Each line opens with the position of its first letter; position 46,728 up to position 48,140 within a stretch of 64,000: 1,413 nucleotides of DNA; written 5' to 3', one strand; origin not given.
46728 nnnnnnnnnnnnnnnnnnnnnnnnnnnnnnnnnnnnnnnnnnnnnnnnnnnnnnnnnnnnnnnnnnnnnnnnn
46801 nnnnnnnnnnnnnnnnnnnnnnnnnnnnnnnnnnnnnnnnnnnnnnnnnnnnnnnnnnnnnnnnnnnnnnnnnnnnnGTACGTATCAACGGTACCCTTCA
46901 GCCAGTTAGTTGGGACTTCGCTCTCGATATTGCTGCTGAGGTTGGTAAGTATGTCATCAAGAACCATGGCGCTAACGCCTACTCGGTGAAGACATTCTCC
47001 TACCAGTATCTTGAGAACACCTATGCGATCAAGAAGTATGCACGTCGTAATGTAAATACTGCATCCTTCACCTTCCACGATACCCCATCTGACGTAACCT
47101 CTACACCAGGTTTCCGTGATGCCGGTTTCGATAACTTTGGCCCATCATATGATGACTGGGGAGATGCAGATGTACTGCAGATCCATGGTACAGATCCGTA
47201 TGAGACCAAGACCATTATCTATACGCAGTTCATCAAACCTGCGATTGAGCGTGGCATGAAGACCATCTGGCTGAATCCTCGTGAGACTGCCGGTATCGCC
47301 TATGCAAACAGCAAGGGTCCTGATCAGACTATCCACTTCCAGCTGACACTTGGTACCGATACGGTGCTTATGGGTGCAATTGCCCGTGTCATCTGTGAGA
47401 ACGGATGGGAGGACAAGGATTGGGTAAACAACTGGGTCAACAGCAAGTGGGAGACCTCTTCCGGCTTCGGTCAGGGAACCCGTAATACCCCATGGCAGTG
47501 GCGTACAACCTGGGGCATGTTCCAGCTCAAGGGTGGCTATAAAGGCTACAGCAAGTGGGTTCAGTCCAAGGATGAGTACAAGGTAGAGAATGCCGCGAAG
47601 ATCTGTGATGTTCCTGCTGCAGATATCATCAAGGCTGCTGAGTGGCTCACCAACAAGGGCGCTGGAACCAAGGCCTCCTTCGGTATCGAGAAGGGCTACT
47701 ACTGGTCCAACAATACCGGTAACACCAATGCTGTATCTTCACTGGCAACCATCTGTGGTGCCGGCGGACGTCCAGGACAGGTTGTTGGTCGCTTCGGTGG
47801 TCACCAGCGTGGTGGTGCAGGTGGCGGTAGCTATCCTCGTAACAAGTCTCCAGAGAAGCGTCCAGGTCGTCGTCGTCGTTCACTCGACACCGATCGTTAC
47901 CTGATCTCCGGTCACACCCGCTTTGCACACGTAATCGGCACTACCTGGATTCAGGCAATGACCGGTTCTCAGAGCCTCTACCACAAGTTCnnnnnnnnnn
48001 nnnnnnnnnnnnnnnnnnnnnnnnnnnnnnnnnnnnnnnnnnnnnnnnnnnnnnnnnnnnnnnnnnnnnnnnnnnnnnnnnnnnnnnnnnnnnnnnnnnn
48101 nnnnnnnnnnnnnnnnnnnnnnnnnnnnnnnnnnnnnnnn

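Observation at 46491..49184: Segment aligning to the AioA substrate-binding loop looks absent or divergent in the Mo subunit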

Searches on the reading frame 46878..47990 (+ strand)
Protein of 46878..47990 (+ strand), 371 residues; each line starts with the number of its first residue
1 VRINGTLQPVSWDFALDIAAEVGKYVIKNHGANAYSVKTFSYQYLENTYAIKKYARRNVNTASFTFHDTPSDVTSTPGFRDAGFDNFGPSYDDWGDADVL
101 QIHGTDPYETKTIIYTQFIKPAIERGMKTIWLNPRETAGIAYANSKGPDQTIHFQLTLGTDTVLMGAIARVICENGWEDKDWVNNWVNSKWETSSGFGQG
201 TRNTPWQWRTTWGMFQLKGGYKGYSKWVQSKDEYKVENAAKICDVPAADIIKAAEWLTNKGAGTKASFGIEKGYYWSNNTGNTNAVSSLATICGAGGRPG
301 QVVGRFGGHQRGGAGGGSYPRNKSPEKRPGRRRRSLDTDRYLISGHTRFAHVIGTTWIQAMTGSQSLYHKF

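Call 6: search_solved_structures(query=window:46878-47990:+, show_alignments=5, max_evalue=1e-20)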
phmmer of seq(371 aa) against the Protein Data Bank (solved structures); distinct sequences matched with E-value up to 1e-20: 3.
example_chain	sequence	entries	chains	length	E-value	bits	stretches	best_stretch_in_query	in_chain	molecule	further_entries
5nqd_A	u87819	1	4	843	4e-30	108.6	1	5-313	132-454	AroA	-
8ed4_A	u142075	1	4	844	4e-30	108.6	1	5-313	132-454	AroA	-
4aay_A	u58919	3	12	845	4e-30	108.6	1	5-313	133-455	AROA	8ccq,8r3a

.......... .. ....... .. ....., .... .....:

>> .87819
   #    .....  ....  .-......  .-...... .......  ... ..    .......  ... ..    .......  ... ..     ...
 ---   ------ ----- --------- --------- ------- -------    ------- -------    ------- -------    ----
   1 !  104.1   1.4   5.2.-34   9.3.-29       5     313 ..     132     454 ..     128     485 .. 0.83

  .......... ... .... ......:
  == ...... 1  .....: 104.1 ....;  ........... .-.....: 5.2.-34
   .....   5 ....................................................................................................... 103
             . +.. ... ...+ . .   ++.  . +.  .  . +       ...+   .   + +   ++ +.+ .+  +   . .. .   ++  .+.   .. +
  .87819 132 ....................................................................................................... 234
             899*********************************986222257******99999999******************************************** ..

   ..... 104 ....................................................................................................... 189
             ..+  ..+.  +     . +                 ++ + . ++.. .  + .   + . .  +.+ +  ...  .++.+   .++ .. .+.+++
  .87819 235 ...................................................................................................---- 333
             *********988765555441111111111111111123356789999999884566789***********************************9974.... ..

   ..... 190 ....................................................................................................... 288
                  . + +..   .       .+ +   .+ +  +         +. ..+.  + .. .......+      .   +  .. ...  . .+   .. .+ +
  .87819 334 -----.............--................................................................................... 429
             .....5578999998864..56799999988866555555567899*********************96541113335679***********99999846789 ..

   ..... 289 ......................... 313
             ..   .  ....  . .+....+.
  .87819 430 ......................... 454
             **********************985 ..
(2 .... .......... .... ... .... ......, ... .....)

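Call 16: search_solved_structures(query=window:46968-47969:+, show_alignments=5, max_evalue=0.001)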
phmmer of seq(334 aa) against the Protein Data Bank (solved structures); distinct sequences matched with E-value up to 0.001: 17.
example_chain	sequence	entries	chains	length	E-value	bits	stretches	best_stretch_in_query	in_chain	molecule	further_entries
5nqd_A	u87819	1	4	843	1.4e-22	83.7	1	16-283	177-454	AroA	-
8ed4_A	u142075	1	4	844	1.4e-22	83.7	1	16-283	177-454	AroA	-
4aay_A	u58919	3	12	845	1.5e-22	83.7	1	16-283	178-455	AROA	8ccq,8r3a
8rtm_A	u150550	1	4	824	1.4e-14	57.5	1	15-154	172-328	Arsenite oxidase subunit AioA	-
8cgs_A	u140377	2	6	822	1.4e-14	57.5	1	15-154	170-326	Arsenite oxidase subunit AioA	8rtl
1g8k_A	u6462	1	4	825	1.4e-14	57.5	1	15-154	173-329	ARSENITE OXIDASE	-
8cff_A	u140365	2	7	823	1.4e-14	57.5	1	15-154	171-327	Arsenite oxidase subunit AioA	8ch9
8rtl_G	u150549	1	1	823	1.4e-14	57.5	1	15-154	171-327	Arsenite oxidase subunit AioA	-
8rtl_E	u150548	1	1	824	1.4e-14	57.5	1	15-154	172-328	Arsenite oxidase subunit AioA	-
1g8j_A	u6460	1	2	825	1.4e-14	57.5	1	15-154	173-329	ARSENITE OXIDASE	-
8ch9_G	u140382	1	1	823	3.6e-14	56.1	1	15-154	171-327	Arsenite oxidase subunit AioA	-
9t1s_L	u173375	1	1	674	1.8e-07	34.1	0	16-155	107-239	formate dehydrogenase (coenzyme F420)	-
6tg9_A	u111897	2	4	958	6e-07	32.4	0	1-156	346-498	Formate dehydrogenase subunit alpha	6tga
7qv7_S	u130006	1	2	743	8.3e-06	28.6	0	191-279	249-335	Hydrogen dependent carbon dioxide reductase subunit FdhF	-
8rqz_C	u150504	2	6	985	7.9e-05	25.4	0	15-162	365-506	Probable oxidoreductase YjgC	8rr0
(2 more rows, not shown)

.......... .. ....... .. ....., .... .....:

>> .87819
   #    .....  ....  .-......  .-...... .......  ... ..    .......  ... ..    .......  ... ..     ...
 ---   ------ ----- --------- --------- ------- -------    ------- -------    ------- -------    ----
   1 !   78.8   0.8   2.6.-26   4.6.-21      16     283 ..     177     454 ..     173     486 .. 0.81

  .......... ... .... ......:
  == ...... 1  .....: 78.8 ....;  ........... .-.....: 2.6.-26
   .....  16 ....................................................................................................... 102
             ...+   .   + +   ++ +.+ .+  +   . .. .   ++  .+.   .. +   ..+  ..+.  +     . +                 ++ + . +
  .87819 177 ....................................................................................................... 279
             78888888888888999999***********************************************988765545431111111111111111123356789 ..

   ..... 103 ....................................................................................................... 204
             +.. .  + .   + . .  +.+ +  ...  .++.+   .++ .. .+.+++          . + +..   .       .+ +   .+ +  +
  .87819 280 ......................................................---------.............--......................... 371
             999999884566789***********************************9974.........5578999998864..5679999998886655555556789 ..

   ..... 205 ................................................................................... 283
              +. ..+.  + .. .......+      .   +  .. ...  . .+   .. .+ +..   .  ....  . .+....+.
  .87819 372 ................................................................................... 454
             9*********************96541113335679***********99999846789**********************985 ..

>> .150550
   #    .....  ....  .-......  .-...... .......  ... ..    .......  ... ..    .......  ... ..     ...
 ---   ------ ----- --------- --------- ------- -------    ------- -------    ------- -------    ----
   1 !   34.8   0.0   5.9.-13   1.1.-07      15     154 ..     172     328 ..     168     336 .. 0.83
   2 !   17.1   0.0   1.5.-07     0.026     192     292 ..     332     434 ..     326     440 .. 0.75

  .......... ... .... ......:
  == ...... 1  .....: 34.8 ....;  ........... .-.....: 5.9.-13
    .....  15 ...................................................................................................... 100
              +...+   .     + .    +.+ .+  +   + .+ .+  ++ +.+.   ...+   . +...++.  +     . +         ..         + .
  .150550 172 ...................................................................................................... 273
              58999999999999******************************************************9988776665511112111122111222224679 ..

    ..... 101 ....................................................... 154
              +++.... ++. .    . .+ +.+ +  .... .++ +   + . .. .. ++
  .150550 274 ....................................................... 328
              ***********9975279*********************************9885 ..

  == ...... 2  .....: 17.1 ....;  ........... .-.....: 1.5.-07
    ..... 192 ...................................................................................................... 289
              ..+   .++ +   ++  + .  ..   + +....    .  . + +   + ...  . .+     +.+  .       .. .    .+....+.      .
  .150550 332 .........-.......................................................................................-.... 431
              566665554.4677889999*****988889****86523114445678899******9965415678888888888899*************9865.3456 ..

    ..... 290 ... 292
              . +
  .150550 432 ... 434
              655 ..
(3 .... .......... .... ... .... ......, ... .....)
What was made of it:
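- Checked: In the 1g8k chain index, the F of FENTWG is residue 173 (call 16).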
